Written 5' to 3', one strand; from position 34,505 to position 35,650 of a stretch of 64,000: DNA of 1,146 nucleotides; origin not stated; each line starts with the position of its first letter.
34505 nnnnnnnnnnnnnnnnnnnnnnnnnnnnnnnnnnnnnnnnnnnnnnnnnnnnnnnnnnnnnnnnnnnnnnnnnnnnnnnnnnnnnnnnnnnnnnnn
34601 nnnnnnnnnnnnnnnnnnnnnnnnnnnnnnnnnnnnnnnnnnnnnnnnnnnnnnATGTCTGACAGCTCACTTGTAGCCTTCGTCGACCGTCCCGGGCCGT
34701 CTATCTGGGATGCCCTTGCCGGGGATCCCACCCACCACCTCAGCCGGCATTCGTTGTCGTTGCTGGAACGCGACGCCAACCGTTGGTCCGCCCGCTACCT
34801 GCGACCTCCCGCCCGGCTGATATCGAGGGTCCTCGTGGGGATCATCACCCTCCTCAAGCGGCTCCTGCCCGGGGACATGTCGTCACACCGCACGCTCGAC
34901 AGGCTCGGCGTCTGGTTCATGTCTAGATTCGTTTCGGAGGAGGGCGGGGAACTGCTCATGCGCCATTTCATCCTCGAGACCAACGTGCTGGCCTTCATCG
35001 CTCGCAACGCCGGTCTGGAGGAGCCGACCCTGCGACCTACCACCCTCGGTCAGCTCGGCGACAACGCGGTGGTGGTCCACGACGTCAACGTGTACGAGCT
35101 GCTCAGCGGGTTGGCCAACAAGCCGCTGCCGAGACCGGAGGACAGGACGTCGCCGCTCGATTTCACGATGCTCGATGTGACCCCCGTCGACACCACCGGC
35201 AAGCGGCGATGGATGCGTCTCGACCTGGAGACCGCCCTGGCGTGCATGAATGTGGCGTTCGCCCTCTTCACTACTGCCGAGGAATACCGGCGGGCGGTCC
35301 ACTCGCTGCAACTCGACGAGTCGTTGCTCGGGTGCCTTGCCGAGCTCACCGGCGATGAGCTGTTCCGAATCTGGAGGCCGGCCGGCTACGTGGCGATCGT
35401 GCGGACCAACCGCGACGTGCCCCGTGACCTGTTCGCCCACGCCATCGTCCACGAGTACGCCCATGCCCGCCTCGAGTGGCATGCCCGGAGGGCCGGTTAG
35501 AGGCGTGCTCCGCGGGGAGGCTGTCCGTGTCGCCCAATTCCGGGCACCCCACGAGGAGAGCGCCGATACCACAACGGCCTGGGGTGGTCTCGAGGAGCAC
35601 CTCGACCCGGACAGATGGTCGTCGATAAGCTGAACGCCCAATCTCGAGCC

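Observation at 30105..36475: Cryptic small biosynthetic-like locus with six genes on one strand behind a TetR operator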

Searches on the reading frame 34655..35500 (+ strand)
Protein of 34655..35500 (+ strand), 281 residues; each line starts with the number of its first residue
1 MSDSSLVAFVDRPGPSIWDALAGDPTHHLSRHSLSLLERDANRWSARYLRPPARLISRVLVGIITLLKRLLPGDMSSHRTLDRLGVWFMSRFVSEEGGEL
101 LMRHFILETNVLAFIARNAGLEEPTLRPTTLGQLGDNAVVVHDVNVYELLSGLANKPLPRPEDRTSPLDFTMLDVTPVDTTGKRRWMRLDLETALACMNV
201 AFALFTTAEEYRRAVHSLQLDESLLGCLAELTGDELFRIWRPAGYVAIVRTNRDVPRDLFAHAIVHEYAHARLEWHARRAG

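Call 3: search_protein_families(library=pfam, proteins=[window:34655-35500:+], max_evalue=0.01)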
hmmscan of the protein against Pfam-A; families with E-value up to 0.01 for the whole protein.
window:34655-35500:+ (281 aa): 1 family
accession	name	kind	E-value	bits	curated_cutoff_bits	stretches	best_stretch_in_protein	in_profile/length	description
PF22523.1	DUF6999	-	1.7e-70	237.7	27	1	11-274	2-272/275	Family of unknown function (DUF6999)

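Call 4: search_protein_families(library=ncbifam, proteins=[window:34655-35500:+], max_evalue=0.01)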
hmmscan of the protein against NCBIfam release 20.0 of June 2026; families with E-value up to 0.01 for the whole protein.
window:34655-35500:+ (281 aa): 0 families

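Call 14: search_solved_structures(query=window:34655-35500:+, max_evalue=1)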
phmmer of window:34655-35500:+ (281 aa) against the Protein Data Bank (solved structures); distinct sequences matched with E-value up to 1: 1.
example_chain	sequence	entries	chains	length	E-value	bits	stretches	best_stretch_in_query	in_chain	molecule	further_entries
9erq_B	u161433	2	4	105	0.5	12.7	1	202-254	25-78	DUF4387 domain-containing protein | Citramalate lyase, subunit B (cmlB)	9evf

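Call 18: find_homologous_proteins(query=window:34655-35500:+)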
Query window:34655-35500:+ (281 aa): 350 proteins with E <= 0.001 among 3019 candidates; the best 120 are listed.
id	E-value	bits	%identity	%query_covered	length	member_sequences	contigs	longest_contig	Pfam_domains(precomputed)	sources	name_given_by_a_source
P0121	3.8e-185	632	100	100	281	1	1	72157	PF22523.2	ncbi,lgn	-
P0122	2.1e-166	570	88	100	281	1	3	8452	PF22523.2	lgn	-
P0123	9.6e-166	568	88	100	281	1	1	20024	PF22523.2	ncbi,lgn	-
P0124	7.0e-163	558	87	100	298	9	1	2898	PF22523.2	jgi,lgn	jgi:hypothetical protein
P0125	4.2e-162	556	86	100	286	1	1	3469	PF22523.2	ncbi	ncbi:MAG: DUF6999 family protein [Acidimicrobiia bacterium]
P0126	2.7e-160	550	87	100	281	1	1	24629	PF22523.2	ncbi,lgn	ncbi:hypothetical protein BH23ACT5_BH23ACT5_20880 [soil metagenome]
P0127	8.6e-138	476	75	97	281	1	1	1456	PF22523.2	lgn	-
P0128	6.4e-134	463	72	97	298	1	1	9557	PF22523.2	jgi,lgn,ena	-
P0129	1.9e-132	459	71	100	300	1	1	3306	PF22523.2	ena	-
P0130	2.3e-132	458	70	100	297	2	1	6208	PF22523.2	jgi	-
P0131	3.1e-131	455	70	100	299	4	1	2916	PF22523.2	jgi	jgi:hypothetical protein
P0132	1.8e-130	452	69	99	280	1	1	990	PF22523.2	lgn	-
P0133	2.2e-130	452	70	100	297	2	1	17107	PF22523.2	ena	-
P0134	3.2e-130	451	71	97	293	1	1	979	PF22523.2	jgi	jgi:hypothetical protein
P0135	4.8e-130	451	71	100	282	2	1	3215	PF22523.2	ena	-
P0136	5.1e-130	451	69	100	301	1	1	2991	PF22523.2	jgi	-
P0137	4.0e-129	448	69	100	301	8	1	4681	PF22523.2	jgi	-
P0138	6.0e-129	447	67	100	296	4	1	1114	PF22523.2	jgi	jgi:hypothetical protein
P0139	7.4e-129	447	71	99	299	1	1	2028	PF22523.2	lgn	-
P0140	8.5e-129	447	68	100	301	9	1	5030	PF22523.2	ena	-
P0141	3.5e-128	445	69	100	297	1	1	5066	PF22523.2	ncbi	ncbi:MAG: DUF6999 family protein [Acidimicrobiia bacterium]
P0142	3.7e-128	445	68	100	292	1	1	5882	PF22523.2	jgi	-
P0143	4.0e-128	444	68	100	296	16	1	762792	PF22523.2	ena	-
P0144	4.3e-128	444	68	98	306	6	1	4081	PF22523.2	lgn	-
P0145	5.9e-128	444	69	100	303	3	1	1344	PF22523.2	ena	-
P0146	7.1e-128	444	67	100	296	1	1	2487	PF22523.2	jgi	jgi:hypothetical protein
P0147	1.4e-127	443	68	99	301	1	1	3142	PF22523.2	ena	-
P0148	1.5e-127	443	68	96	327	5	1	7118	PF22523.2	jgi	-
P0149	2.0e-127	442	68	99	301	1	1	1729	PF22523.2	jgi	-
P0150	2.2e-127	442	69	97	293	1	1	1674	PF22523.2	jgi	jgi:hypothetical protein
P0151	4.0e-127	441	67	100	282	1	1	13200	PF22523.2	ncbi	ncbi:MAG: DUF6999 family protein [Acidimicrobiia bacterium]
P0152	1.0e-126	440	67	100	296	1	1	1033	PF22523.2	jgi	jgi:hypothetical protein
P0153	1.1e-126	440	66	100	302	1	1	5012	PF22523.2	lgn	-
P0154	2.0e-126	439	69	97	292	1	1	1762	PF22523.2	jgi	jgi:hypothetical protein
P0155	3.5e-126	438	66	100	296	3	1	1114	PF22523.2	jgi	jgi:hypothetical protein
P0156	4.7e-126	438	67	100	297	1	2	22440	PF22523.2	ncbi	ncbi:MAG: DUF6999 family protein [Acidimicrobiia bacterium]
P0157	5.1e-126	438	66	100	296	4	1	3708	PF22523.2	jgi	jgi:hypothetical protein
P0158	5.5e-126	437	66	99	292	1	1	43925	PF22523.2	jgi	jgi:hypothetical protein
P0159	1.1e-125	436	67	100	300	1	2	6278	PF22523.2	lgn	-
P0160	1.4e-125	436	69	96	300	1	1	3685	PF22523.2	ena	-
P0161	1.4e-125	436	68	100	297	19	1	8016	PF22523.2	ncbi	-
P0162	1.6e-125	436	72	95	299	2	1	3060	PF22523.2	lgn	-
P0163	1.9e-125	436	66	99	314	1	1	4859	PF22523.2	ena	-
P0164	2.4e-125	435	69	95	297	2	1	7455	PF22523.2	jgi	jgi:hypothetical protein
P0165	2.6e-125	435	66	100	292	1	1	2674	PF22523.2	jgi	jgi:hypothetical protein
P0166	2.6e-125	435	65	100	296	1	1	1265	PF22523.2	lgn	-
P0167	3.0e-125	435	69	94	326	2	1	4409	PF22523.2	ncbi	-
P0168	3.7e-125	435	66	99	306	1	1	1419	PF22523.2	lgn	-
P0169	3.8e-125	435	68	99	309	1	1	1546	PF22523.2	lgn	-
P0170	6.4e-125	434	67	100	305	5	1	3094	PF22523.2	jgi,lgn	-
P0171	7.9e-125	434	66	99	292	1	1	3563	PF22523.2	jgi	jgi:hypothetical protein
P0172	8.9e-125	433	66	100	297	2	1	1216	PF22523.2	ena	-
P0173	9.7e-125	433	67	100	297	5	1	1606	PF22523.2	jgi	-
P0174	1.1e-124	433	69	95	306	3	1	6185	PF22523.2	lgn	-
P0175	1.2e-124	433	68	97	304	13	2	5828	PF22523.2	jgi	jgi:hypothetical protein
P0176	1.3e-124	433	66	100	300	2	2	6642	PF22523.2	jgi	jgi:hypothetical protein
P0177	2.5e-124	432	69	95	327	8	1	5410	PF22523.2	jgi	jgi:hypothetical protein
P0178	2.6e-124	432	71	93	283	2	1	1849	PF22523.2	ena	-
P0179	2.9e-124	432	65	100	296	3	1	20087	PF22523.2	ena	-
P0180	3.0e-124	432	67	100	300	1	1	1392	PF22523.2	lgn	-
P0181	3.6e-124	432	67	97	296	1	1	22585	PF22523.2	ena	-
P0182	3.6e-124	431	69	95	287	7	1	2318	PF22523.2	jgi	jgi:hypothetical protein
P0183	4.8e-124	431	67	97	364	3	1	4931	PF22523.2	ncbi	-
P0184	6.3e-124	431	70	93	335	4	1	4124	PF22523.2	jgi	jgi:hypothetical protein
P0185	7.4e-124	430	68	100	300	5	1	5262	PF22523.2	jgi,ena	-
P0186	7.7e-124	430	65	100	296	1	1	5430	PF22523.2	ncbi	-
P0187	8.1e-124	430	67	100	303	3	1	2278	PF22523.2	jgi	-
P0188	9.4e-124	430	65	100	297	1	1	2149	PF22523.2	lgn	-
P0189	1.0e-123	430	68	100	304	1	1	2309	PF22523.2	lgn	-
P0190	1.1e-123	430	66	97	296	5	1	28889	PF22523.2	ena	-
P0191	1.2e-123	430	70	93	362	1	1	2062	PF22523.2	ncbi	-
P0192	1.6e-123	429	66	100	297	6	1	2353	PF22523.2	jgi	-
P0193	1.9e-123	429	69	95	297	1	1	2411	PF22523.2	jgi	jgi:hypothetical protein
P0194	2.3e-123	429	67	100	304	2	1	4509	PF22523.2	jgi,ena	-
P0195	2.3e-123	429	70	95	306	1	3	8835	PF22523.2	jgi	jgi:hypothetical protein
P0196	2.6e-123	429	66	100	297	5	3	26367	PF22523.2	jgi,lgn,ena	-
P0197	2.7e-123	429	65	100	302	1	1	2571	PF22523.2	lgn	-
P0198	4.6e-123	428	65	100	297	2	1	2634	PF22523.2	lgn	-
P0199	5.0e-123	428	67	97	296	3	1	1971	PF22523.2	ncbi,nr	ncbi:MAG TPA: hypothetical protein VHM29_11720, partial [Acidimicrobiia bacterium]|nr:hypothetical p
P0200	5.4e-123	428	67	97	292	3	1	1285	PF22523.2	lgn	-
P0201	1.2e-122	427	67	96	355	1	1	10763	PF22523.2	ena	-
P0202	1.2e-122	426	68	95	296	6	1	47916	PF22523.2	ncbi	-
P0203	1.8e-122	426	66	100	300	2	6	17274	PF22523.2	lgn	-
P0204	1.8e-122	426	65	100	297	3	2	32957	PF22523.2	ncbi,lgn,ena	ncbi:MAG: hypothetical protein ACFCU2_12210 [Acidimicrobiia bacterium]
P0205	2.8e-122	425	66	99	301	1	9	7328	PF22523.2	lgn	-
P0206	7.2e-122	424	65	100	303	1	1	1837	PF22523.2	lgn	-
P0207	1.0e-121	423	65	100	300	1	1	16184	PF22523.2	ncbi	ncbi:MAG TPA: hypothetical protein VGC03_11850 [Acidimicrobiia bacterium]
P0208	1.8e-121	423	65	99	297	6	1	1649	PF22523.2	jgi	-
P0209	2.5e-121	422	65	100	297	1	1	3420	PF22523.2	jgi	jgi:hypothetical protein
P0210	2.7e-121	422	67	95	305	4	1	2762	PF22523.2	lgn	-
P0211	2.9e-121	422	66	96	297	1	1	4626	PF22523.2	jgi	jgi:hypothetical protein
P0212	3.1e-121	422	66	100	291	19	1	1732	PF22523.2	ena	-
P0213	3.5e-121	422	65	99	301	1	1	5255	PF22523.2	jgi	jgi:hypothetical protein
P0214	4.7e-121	421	64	100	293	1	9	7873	PF22523.2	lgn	-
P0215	5.9e-121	421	65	100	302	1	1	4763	PF22523.2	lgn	-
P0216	6.2e-121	421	66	100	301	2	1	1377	PF22523.2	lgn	-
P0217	6.3e-121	421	64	100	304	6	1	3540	PF22523.2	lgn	-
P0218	9.5e-121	420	67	95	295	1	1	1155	PF22523.2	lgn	-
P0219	1.2e-120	420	65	97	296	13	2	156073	PF22523.2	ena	-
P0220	1.4e-120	420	64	95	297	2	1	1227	PF22523.2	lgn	-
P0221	1.6e-120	420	65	97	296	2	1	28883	PF22523.2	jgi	-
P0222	2.3e-120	419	66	97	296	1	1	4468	PF22523.2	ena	-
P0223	3.1e-120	419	65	99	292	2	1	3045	PF22523.2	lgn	-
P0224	3.4e-120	418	66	95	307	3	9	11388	PF22523.2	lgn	-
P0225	4.0e-120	418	69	95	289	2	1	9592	PF22523.2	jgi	jgi:hypothetical protein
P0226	1.0e-119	417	65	95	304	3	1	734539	PF22523.2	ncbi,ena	-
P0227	1.1e-119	417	65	99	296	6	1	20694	PF22523.2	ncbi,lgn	-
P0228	1.3e-119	417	66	95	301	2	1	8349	PF22523.2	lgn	-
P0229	1.7e-119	416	65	95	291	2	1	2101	PF22523.2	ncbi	ncbi:MAG: hypothetical protein WBZ40_05745, partial [Acidimicrobiia bacterium]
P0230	2.0e-119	416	64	95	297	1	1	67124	PF22523.2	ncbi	-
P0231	2.8e-119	415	64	99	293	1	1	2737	PF22523.2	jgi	jgi:hypothetical protein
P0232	4.4e-119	415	67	95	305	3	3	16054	PF22523.2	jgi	jgi:hypothetical protein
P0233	5.6e-119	414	65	96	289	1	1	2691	PF22523.2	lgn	-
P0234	9.4e-119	414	65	100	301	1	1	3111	PF22523.2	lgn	-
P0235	1.3e-118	413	66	95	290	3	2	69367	PF22523.2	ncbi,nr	ncbi:MAG: hypothetical protein L0Z47_00190 [Actinobacteria bacterium]|nr:hypothetical protein [Actin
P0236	2.1e-118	413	65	99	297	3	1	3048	PF22523.2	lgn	-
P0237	2.2e-118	413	67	100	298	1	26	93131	PF22523.2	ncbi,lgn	-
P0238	3.6e-118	412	66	94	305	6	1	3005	PF22523.2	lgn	-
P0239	6.0e-118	411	63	99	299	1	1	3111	PF22523.2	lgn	-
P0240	6.3e-118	411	68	97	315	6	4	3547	PF22523.2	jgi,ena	jgi:hypothetical protein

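Call 22: find_related_loci(query=A1, collection=genome_contigs, flank=10000)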
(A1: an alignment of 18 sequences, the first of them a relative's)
Query A1 (281 aa) in genome_contigs; peptide patterns used: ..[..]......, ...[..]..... (x = any residue, [..] = any of these).
82 stretches matched a pattern; 50 encode a relative of the query (tblastn E <= 1e-3); 50 distinct loci.
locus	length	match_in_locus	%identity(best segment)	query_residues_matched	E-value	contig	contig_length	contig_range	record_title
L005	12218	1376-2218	88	1-281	3e-167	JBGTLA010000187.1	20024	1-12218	MAG: Acidimicrobiia bacterium isolate JTS-RE326 k141_4680808, whole genome shotgun sequence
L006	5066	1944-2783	69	1-280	1e-131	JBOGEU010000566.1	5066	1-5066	MAG: Acidimicrobiia bacterium isolate M3-S_maxbin2.bin.379 k127_367081, whole genome shotgun sequence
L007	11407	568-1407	68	1-280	7e-129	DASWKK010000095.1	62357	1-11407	MAG TPA_asm: Acidimicrobiia bacterium isolate SMAG_U2920 k141_1952716, whole genome shotgun sequence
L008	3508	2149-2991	66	1-281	3e-132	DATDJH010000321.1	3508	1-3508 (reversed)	MAG TPA_asm: Acidimicrobiia bacterium isolate SMAG_U325 k141_2104307, whole genome shotgun sequence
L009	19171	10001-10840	67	1-280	1e-128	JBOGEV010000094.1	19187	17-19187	MAG: Acidimicrobiia bacterium isolate M3-S_maxbin2.bin.341 k127_1653513, whole genome shotgun sequence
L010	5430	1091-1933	65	1-281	6e-128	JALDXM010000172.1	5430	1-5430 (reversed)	MAG: Actinomycetota bacterium isolate MCT-CON-17 NODE_3242_length_5430_cov_3.263442, whole genome shotgun sequence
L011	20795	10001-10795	68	9-273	2e-127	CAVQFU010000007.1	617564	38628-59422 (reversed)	MAG: uncultured Acidobacteriota bacterium isolate MFD06229.bin.2.168 genome assembly, contig: contig_4817, whole genome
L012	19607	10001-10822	66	9-281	1e-126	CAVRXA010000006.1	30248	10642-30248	MAG: uncultured Acidobacteriota bacterium isolate MFD06229.bin.2.134 genome assembly, contig: contig_15844, whole genome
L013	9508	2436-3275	65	1-280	3e-125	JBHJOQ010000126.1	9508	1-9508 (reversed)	MAG: Acidimicrobiia bacterium isolate al_S4C811 S4Ck119_878533, whole genome shotgun sequence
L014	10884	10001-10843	67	1-281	5e-125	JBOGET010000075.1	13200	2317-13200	MAG: Acidimicrobiia bacterium isolate M3-S_metabat2.bin.293 k127_1903850, whole genome shotgun sequence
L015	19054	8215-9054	68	1-280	2e-124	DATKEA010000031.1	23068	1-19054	MAG TPA_asm: Acidimicrobiia bacterium isolate SMAG_U14487 k141_804764, whole genome shotgun sequence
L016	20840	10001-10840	68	1-280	4e-124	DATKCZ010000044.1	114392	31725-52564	MAG TPA_asm: Acidimicrobiia bacterium isolate SMAG_U14459 k141_738825, whole genome shotgun sequence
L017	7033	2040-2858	65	9-281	3e-123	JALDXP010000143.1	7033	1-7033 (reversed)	MAG: Actinomycetota bacterium isolate MCT-CON-03 NODE_2021_length_7033_cov_8.070077, whole genome shotgun sequence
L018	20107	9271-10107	65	2-280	4e-122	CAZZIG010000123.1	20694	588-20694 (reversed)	MAG TPA_asm: uncultured Acidimicrobiaceae bacterium isolate binchicken_co31_359 genome assembly, contig: k141_125747, wh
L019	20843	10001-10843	65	1-281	3e-121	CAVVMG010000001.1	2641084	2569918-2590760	MAG: uncultured Acidobacteriota bacterium isolate MFD09267.bin.1.92 genome assembly, contig: contig_11550, whole genome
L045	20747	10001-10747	47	16-273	1e-67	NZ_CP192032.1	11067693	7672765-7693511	Dactylosporangium sp. CS-033363 chromosome, complete genome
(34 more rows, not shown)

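Call 26: predict_structure(alignment_id=A1)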
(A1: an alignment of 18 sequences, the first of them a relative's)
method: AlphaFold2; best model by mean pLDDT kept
length: 281 residues; sequences in the alignment: 18
mean_pLDDT: 79.0   pTM: 0.81
mean pLDDT of the five models: 79.0, 73.5, 71.5, 47.9, 40.3
residues with pLDDT >= 90: 46; 70-90: 178; 50-70: 34; < 50: 23
segments of 3 or more residues with pLDDT < 50: 1-16, 248-252
pLDDT, mean of each block of 10 residues (from residue 1): 33 48 64 82 87 86 85 78 89 90 90 93 88 80 83 81 89 88 81 87 84 73 88 88 55 54 81 89 70
secondary structure, 60 per line:
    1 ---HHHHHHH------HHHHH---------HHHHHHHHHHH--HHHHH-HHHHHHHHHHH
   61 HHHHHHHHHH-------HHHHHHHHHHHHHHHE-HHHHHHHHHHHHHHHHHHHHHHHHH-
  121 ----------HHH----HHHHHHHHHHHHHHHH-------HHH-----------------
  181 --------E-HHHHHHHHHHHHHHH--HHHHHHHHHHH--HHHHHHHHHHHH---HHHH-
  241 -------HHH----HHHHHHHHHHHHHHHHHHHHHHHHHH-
elements in order: H4-10 H17-21 H31-41 H44-48 H50-70 H78-92 H95-119 H138-153 H191-205 H208-218 H221-232 H236-239 H255-280

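Call 27: search_protein_representatives(alignment_id=A1)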
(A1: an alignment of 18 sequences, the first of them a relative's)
Query: 18 sequences, 297 profile positions. Proteins with E-value up to 0.001 (for the whole library): 229; up to 1e-10: 146; up to 1e-30: 54. The best 150 are listed.
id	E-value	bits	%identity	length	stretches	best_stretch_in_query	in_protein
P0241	3.5e-121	420.1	-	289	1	6-287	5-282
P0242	3.3e-91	321.7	-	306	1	11-285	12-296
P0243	1.1e-90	320.0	-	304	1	12-284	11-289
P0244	5.5e-85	301.2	-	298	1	11-276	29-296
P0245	3.5e-82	292.0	-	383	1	13-275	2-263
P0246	3.0e-81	289.0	-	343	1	16-280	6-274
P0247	1.4e-80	286.7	-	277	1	13-285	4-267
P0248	3.4e-80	285.5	-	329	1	14-280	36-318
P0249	9.5e-78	277.5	-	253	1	1-160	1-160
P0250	5.5e-76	271.7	-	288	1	17-283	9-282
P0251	9.5e-73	261.1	-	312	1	11-276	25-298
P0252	1.6e-71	257.0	-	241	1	12-237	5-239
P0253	1.6e-63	230.8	-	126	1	172-295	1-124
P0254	4.7e-61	222.7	-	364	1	22-245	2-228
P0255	1.1e-60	221.4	-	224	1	81-284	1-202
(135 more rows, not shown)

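Call 31: fold_search(model_id=the predicted structure, library=pdb)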
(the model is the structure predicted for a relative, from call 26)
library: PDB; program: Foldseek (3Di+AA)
matches with E <= 10: 149; with E <= 0.001: 0
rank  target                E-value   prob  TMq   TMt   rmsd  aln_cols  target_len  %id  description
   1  9j3v_A                9.8e-01  0.04  0.12  0.12  19.7       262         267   11  Fe2+/Fe2+ PolF-L-isoleucine complex (released 2025-10-08)
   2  8j1m                  9.8e-01  0.04  0.13  0.13  20.7       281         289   14  Crystal structure of a crosslinked variant of BbZIP (released 2024-11-13)
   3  6s3k_A                1.1e+00  0.06  0.16  0.09  19.2       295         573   14  KimA from Bacillus subtilis in inward-facing, occluded state (released 2020-02-12)
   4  9mri_F                1.3e+00  0.04  0.12  0.13  18.7       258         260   11  X-ray crystal structure of Streptomyces cacaoi PolF bound to Zn(II) (released 2025-10-22)
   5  9mri_E                1.3e+00  0.03  0.11  0.12  19.7       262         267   13  X-ray crystal structure of Streptomyces cacaoi PolF bound to Zn(II) (released 2025-10-22)
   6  8jbd_A                1.4e+00  0.06  0.20  0.18  21.3       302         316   14  Crystal structure of Adenylosuccinate lyase from Thermus thermophilus HB8, TtPurB (released 2023-11-15)
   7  9ima_A                1.5e+00  0.03  0.11  0.12  21.2       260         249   10  Cryo-EM structure for the GPRC5D complexed with Talquetamab Fab (released 2024-09-11)
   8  6ivm_E                1.7e+00  0.02  0.11  0.11  24.5       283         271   11  Crystal structure of a membrane protein P143A (released 2019-11-06)
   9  5x87_E                1.9e+00  0.04  0.14  0.14  23.8       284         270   10  Crystal structure of a bacterial Bestrophin homolog from Klebsiella pneumoniae with a mutation L177T (released 2017-11-01)
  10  9pj2_E                1.9e+00  0.03  0.12  0.12  19.4       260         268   12  Crystal structure of non-haem diiron azetidine synthase from Streptomyces cacaoi var. asoensis complexed with iron, L- (released 2025-12-24)
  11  4wd7_E                2.0e+00  0.02  0.10  0.11  27.0       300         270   14  Crystal structure of a bacterial Bestrophin homolog from Klebsiella pneumoniae by Zn-SAD phasing (released 2014-10-01)
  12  5x87_C                2.2e+00  0.02  0.11  0.11  27.0       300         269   13  Crystal structure of a bacterial Bestrophin homolog from Klebsiella pneumoniae with a mutation L177T (released 2017-11-01)
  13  4wd7_B                2.2e+00  0.02  0.10  0.10  26.6       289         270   14  Crystal structure of a bacterial Bestrophin homolog from Klebsiella pneumoniae by Zn-SAD phasing (released 2014-10-01)
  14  6jlf_A                2.3e+00  0.03  0.13  0.14  24.6       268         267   10  Crystal structure of a bacterial Bestrophin homolog from Klebsiella pneumoniae D179A mutation - HR (released 2019-11-13)
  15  9j3v_F                2.3e+00  0.03  0.13  0.14  20.1       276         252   12  Fe2+/Fe2+ PolF-L-isoleucine complex (released 2025-10-08)
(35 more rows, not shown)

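Call 50: search_solved_structures(query=A1, max_evalue=10)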
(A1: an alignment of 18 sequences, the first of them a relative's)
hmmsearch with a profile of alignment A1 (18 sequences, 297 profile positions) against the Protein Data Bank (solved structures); distinct sequences matched with E-value up to 10: 1.
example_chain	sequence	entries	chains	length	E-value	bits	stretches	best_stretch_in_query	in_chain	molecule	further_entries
7c96_A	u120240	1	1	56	0.57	12.2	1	235-266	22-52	RxLR effector protein Avh6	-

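Call 51: search_protein_families(library=pfam, proteins=[window:34655-35500:+], max_evalue=10)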
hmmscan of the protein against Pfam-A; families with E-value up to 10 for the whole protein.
window:34655-35500:+ (281 aa): 2 families
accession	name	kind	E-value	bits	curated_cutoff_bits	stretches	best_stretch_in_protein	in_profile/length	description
PF22523.1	DUF6999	-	1.7e-70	237.7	27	1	11-274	2-272/275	Family of unknown function (DUF6999)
PF19981.4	DUF6417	-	0.021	15.3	28.4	1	163-204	2-42/69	Family of unknown function (DUF6417)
